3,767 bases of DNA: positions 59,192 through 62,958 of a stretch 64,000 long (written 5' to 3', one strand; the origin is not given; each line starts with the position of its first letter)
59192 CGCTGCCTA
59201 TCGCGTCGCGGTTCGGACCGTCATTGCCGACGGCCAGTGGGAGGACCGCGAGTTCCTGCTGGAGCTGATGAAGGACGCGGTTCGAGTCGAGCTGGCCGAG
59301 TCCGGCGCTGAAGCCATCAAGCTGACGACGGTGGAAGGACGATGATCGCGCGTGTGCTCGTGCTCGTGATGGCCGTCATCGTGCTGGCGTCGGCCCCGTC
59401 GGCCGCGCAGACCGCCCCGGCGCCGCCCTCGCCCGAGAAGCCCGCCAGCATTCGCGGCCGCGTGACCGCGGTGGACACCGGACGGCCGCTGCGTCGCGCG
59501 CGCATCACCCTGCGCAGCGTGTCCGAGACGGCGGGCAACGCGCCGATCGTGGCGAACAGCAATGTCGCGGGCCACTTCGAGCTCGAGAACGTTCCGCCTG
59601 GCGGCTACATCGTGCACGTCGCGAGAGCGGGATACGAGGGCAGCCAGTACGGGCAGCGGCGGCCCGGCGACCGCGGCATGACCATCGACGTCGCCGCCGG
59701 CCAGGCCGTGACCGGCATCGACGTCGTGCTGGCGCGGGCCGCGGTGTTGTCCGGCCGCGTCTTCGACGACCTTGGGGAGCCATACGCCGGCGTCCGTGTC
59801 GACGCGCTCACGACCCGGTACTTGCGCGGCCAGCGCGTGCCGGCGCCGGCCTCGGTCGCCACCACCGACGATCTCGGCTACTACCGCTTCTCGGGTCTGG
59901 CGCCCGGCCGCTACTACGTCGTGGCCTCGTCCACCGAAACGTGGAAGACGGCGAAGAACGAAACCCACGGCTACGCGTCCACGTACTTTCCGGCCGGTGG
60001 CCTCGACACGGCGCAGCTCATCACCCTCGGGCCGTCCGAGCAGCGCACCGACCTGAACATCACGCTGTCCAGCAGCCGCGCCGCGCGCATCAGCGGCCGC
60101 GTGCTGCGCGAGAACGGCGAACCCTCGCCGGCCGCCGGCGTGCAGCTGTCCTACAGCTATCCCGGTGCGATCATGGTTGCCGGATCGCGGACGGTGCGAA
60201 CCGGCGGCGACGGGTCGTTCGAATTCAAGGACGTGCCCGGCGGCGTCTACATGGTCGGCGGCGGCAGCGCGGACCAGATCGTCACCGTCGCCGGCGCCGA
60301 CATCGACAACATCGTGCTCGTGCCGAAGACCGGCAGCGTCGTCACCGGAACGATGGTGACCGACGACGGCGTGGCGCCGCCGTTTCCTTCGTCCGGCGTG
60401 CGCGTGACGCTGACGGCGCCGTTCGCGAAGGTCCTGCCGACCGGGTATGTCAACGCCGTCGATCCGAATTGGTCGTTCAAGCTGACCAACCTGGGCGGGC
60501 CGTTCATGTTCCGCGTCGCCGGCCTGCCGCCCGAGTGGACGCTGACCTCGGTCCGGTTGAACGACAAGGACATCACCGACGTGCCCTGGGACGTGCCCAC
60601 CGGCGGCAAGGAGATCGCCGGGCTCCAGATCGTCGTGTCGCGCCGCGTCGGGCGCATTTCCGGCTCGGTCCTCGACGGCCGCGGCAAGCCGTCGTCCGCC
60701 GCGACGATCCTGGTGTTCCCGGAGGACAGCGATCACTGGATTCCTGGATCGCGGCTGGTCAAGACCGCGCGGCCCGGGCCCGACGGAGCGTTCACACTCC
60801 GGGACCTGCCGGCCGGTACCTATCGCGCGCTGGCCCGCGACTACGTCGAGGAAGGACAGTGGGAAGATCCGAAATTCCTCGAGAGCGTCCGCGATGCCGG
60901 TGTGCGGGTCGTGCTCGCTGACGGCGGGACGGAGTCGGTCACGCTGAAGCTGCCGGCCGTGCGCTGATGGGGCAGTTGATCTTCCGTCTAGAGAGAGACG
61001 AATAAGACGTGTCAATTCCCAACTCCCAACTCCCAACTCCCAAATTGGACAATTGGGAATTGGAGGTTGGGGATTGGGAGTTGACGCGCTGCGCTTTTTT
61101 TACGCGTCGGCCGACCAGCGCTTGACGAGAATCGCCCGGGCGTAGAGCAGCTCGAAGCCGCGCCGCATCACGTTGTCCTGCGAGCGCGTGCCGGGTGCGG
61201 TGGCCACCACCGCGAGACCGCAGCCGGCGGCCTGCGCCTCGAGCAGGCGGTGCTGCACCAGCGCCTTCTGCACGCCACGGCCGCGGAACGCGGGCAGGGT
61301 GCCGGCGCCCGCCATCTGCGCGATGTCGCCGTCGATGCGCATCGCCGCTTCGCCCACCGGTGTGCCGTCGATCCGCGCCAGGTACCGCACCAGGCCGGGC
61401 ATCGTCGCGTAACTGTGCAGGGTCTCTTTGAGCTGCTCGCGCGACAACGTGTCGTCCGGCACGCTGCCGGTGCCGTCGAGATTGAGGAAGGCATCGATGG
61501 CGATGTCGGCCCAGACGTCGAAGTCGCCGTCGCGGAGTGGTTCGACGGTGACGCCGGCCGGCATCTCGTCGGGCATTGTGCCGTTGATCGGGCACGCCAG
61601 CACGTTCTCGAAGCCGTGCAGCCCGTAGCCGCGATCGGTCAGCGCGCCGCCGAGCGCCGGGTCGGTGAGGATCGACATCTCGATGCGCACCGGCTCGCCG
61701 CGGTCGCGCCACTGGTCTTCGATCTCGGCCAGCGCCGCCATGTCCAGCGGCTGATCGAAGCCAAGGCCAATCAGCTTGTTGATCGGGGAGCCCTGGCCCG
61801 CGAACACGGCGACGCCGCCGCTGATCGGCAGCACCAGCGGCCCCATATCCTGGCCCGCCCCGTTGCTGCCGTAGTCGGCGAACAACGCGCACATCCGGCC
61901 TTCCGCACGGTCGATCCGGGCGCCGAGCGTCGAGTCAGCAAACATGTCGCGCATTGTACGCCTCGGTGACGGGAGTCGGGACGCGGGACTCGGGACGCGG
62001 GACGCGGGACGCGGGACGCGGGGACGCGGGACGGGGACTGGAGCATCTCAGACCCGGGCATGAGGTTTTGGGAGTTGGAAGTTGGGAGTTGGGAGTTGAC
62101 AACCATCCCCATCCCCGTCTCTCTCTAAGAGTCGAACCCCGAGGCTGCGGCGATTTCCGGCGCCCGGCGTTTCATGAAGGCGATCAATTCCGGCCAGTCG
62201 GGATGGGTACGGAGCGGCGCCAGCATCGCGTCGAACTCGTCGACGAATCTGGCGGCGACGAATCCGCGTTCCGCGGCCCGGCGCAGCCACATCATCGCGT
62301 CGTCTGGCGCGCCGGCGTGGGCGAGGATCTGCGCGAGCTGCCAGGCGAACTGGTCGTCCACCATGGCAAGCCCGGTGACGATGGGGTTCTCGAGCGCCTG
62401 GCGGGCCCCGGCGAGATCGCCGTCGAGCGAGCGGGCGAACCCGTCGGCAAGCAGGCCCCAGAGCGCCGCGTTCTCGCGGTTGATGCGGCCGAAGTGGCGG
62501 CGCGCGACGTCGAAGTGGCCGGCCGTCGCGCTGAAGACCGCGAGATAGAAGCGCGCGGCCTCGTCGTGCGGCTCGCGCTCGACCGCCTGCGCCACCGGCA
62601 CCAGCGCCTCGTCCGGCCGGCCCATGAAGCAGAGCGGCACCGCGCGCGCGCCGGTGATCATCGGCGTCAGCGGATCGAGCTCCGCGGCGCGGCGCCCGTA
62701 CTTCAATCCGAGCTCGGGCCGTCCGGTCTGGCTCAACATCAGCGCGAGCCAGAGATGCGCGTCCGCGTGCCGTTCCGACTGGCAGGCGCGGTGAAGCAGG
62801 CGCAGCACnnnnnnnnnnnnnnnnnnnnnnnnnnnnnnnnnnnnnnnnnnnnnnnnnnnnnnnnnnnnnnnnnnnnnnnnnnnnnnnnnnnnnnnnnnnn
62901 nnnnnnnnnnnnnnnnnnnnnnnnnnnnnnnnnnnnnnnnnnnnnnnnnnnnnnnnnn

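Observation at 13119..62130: Intergenic spacers across the window are filled with tandem 7-nt (G3N4) and 9-nt repeat arrays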

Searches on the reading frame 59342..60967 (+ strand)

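Call 7: search_protein_families(library=pfam, proteins=[window:59342-60967:+])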
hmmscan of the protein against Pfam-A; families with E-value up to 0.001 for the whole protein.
window:59342-60967:+ (541 aa): 9 families
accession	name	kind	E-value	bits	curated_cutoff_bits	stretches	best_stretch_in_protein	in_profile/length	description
PF13620.12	CarboxypepD_reg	-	3.6e-34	117.4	32.3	4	36-130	1-81/82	Carboxypeptidase regulatory-like domain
PF13715.12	CarbopepD_reg_2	-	1.1e-10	41.8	32.2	0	37-101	1-58/88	CarboxypepD_reg-like domain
PF17210.9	SdrD_B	-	1.2e-10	42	29.7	1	171-207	40-77/112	SdrD B-like domain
PF09430.16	EMC7_beta-sandw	-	1.4e-09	38.6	26.6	0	53-99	10-51/122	ER membrane protein complex subunit 7, beta-sandwich domain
PF17802.7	SpaA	-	1.5e-09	38.3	23.1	0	44-92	10-57/91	Prealbumin-like fold domain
PF10670.15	DUF4198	-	1.1e-06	29.4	34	0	145-197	157-207/209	Domain of unknown function (DUF4198)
PF23193.1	NOMO_3rd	-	1.3e-05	25.7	27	0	170-200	59-89/120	NOMO third transthyretin-like domain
PF25020.1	TTR_TEN1-4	-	1.9e-05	24.9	27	0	132-157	5-30/86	Teneurin TTR-like domain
PF00775.27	Dioxygenase_C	-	0.00074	19.5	27.3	0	134-195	30-100/182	Dioxygenase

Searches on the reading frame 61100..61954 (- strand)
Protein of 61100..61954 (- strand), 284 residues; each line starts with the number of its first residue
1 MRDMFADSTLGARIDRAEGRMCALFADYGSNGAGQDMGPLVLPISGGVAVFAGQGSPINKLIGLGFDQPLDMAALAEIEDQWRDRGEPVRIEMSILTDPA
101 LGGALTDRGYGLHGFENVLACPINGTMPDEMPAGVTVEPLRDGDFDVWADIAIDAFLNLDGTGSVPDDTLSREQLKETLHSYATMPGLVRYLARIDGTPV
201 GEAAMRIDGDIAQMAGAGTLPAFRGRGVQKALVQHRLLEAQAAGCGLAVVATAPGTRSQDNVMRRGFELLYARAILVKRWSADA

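Call 7: search_protein_families(library=pfam, proteins=[window:61100-61954:-])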
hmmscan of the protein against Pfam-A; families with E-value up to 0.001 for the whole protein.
window:61100-61954:- (284 aa): 2 families
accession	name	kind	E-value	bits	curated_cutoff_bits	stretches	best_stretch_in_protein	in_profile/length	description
PF00583.31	Acetyltransf_1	-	2.4e-06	28.2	20.7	1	180-267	25-116/116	Acetyltransferase (GNAT) family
PF13508.13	Acetyltransf_7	-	0.00046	20.9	27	1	191-248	6-65/84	Acetyltransferase (GNAT) domain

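Call 48: find_homologous_proteins(query=window:61100-61954:-, max_evalue=1e-40)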
Query window:61100-61954:- (284 aa): 512 proteins with E <= 1e-40 among 8000 candidates; the best 120 are listed.
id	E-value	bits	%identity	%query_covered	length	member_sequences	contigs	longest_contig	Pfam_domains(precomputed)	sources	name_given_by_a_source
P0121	2.7e-184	629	100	100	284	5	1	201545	PF00583.32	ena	-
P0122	2.3e-157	541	88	99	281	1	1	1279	PF00583.32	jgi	jgi:N-acetylglutamate synthase-like GNAT family acetyltransferase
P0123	8.5e-140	483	80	98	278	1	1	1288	PF00583.32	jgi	jgi:GNAT superfamily N-acetyltransferase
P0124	3.9e-114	399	65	99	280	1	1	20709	PF00583.32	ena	-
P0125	6.5e-113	395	68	98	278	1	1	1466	PF13480.14,PF00583.32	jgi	jgi:hypothetical protein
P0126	2.9e-111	390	66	99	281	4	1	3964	PF00583.32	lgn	-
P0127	2.3e-110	387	68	97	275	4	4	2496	PF00583.32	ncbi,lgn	-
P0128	6.1e-110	386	65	98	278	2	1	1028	PF00583.32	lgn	-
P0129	1.4e-109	384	66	97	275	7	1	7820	PF00583.32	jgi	jgi:predicted GNAT family acetyltransferase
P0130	5.5e-109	382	65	97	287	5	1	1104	PF00583.32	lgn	-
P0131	5.7e-109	382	63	97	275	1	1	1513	PF00583.32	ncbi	-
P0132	1.4e-108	381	65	98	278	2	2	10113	PF00583.32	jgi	jgi:GNAT superfamily N-acetyltransferase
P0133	1.5e-108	381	65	98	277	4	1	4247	PF13480.14,PF00583.32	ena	-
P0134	2.0e-108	381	63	98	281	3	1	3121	PF00583.32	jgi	jgi:GNAT superfamily N-acetyltransferase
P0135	2.3e-108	380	66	97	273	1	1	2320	PF00583.32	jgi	jgi:GNAT superfamily N-acetyltransferase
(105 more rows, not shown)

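Call 49: find_encoding_contigs(protein=P0121, flank=10000, max_places=4)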
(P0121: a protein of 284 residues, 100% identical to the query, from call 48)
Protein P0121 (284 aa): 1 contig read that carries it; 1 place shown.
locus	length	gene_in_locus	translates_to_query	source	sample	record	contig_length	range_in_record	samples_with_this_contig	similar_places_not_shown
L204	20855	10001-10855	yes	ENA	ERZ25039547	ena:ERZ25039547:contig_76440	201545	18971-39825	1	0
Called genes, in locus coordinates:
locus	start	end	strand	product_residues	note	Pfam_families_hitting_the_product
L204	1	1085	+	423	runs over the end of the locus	-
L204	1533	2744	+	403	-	PF06826:Asp-Al_Ex, PF02080:TrkA_C, PF06826:Asp-Al_Ex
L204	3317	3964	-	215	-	PF00248:Aldo_ket_red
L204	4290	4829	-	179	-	PF00583:Acetyltransf_1, PF13508:Acetyltransf_7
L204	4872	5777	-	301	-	PF01636:APH (weak), PF04655:APH_6_hur, PF03881:Fructosamin_kin (weak)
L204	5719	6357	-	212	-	PF06439:3keto-disac_hyd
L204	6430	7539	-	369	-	PF06224:AlkZ-like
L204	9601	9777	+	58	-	-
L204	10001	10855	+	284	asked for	PF00583:Acetyltransf_1 (weak)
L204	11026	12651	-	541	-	PF09430:EMC7_beta-sandw (faint), PF10670:DUF4198 (faint), PF13620:CarboxypepD_reg, PF13715:CarbopepD_reg_2 (faint), PF17210:SdrD_B (faint), PF17802:SpaA (faint), PF22904:NOMO1-like_2nd (faint), PF13620:CarboxypepD_reg, +1 more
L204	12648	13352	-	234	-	PF13620:CarboxypepD_reg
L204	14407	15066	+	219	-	PF00702:Hydrolase, PF12710:HAD (weak), PF13419:HAD_2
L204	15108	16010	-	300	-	PF06283:ThuA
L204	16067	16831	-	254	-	PF01261:AP_endonuc_2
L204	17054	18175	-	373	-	PF02547:Queuosine_synth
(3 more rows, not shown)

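Call 50: find_encoding_contigs(protein=P0122, flank=10000, max_places=3)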
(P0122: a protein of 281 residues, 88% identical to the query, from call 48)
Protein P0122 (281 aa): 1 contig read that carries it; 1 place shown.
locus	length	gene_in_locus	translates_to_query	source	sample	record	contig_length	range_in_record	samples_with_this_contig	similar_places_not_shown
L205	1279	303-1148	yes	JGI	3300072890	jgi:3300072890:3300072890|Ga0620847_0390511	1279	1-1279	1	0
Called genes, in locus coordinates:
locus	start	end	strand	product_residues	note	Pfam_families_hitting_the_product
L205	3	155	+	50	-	?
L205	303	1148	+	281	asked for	PF00583:Acetyltransf_1 (weak)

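Call 51: find_encoding_contigs(protein=P0123, flank=10000, max_places=3)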
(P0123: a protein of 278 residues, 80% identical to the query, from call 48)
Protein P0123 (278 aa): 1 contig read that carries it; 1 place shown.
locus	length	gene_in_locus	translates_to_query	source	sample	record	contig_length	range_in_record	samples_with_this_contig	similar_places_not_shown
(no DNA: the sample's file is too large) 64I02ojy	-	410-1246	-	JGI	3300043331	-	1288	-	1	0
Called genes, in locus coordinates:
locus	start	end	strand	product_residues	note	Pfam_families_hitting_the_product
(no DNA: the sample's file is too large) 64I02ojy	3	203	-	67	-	?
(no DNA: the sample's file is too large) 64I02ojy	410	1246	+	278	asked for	PF00583:Acetyltransf_1 (weak)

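Call 56: find_encoding_contigs(protein=P0124, flank=6000, max_places=2)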
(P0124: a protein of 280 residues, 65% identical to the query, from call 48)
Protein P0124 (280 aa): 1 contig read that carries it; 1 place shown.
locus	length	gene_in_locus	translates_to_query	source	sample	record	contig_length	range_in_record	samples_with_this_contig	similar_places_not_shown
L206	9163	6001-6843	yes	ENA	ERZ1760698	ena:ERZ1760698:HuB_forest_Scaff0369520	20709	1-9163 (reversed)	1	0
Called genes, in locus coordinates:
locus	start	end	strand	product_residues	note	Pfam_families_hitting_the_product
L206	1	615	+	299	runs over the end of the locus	PF01551:Peptidase_M23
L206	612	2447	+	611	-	PF00248:Aldo_ket_red, PF13671:AAA_33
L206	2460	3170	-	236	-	-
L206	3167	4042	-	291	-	PF02401:LYTB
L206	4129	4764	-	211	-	PF06439:3keto-disac_hyd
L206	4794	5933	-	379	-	PF06224:AlkZ-like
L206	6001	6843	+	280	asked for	PF00583:Acetyltransf_1 (weak)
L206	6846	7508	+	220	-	PF00702:Hydrolase, PF12710:HAD, PF13419:HAD_2, PF13242:Hydrolase_like (faint)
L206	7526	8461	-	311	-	PF06283:ThuA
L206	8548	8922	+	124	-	PF03551:PadR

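Call 57: list_cluster_members(proteins=[P0121, P0001])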
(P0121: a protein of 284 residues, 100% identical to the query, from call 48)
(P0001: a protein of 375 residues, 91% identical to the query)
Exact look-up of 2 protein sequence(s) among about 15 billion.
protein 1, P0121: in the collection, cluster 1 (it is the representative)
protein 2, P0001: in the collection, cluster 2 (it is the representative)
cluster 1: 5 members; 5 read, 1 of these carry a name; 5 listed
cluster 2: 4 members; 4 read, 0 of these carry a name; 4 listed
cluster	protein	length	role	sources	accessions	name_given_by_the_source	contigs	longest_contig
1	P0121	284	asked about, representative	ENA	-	-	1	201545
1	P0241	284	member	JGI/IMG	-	ribosomal protein S18 acetylase RimI-like enzyme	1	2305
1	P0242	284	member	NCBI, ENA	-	-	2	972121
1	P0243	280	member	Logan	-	-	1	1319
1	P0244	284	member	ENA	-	-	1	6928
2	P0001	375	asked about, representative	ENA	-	-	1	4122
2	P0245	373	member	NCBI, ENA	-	-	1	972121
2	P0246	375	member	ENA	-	-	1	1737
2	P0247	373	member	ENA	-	-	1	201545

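Call 58: find_encoding_contigs(protein=P0242, flank=10000, max_places=3)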
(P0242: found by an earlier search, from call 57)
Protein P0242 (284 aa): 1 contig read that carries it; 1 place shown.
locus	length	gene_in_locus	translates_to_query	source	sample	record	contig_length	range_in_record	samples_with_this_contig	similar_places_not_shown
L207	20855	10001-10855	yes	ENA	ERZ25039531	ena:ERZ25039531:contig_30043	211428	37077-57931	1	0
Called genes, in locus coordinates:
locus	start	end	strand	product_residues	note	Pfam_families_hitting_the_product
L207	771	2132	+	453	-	PF03315:SDH_beta, PF03313:SDH_alpha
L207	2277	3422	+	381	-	-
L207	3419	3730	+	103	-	-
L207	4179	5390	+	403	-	PF06826:Asp-Al_Ex (weak), PF02080:TrkA_C, PF06826:Asp-Al_Ex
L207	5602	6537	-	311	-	PF00248:Aldo_ket_red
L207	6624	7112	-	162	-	PF00583:Acetyltransf_1, PF13508:Acetyltransf_7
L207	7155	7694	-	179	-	PF01636:APH (weak), PF04655:APH_6_hur, PF03881:Fructosamin_kin (weak)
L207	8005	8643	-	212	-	PF06439:3keto-disac_hyd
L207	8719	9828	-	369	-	PF06224:AlkZ-like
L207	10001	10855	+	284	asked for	PF00583:Acetyltransf_1 (weak)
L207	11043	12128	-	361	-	PF09430:EMC7_beta-sandw (faint), PF17210:SdrD_B (faint), PF17802:SpaA (faint), PF22904:NOMO1-like_2nd (faint), PF23193:NOMO_3rd (faint), PF13620:CarboxypepD_reg (weak)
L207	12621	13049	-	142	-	PF13620:CarboxypepD_reg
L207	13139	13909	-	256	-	PF00775:Dioxygenase_C (faint), PF02369:Big_1 (faint), PF13620:CarboxypepD_reg, PF22904:NOMO1-like_2nd (faint), PF17210:SdrD_B (faint)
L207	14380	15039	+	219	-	PF00702:Hydrolase, PF12710:HAD (weak), PF13419:HAD_2, PF13242:Hydrolase_like (faint)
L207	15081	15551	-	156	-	PF06283:ThuA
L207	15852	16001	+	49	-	-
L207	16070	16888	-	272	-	-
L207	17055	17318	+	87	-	-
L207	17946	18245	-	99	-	-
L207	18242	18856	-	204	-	PF00106:adh_short (weak)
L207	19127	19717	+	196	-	-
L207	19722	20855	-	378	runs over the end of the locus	-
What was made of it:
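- The long-read-like assembly L207 carries frameshifts (call 58).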

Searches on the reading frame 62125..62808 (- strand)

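Call 45: search_protein_families(library=pfam, proteins=[window:62125-62808:-], max_evalue=0.01)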
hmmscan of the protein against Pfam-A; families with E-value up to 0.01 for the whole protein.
window:62125-62808:- (227 aa): 8 families
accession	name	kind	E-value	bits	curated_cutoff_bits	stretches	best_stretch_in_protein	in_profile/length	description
PF14559.12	TPR_19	-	6.7e-09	36.4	25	1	63-121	5-66/68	Tetratricopeptide repeat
PF13428.12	TPR_14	-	6.9e-09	36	23.5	0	16-52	2-38/44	Tetratricopeptide repeat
PF13432.12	TPR_16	-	2.7e-07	31.4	32.7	1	3-46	22-62/65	Tetratricopeptide repeat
PF07719.23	TPR_2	-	4.2e-05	23.8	27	0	15-46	1-32/34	Tetratricopeptide repeat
PF13431.12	TPR_17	-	0.00052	20.5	24.4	0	14-32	12-30/34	Tetratricopeptide repeat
PF12895.13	ANAPC3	-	0.0026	18.5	27.2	0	156-179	27-50/82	Anaphase-promoting complex, cyclosome, subunit 3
PF00515.34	TPR_1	-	0.0063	16.7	27.8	0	15-46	1-32/34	Tetratricopeptide repeat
PF13181.12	TPR_8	-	0.0083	16.7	25.7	0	15-46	1-32/34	Tetratricopeptide repeat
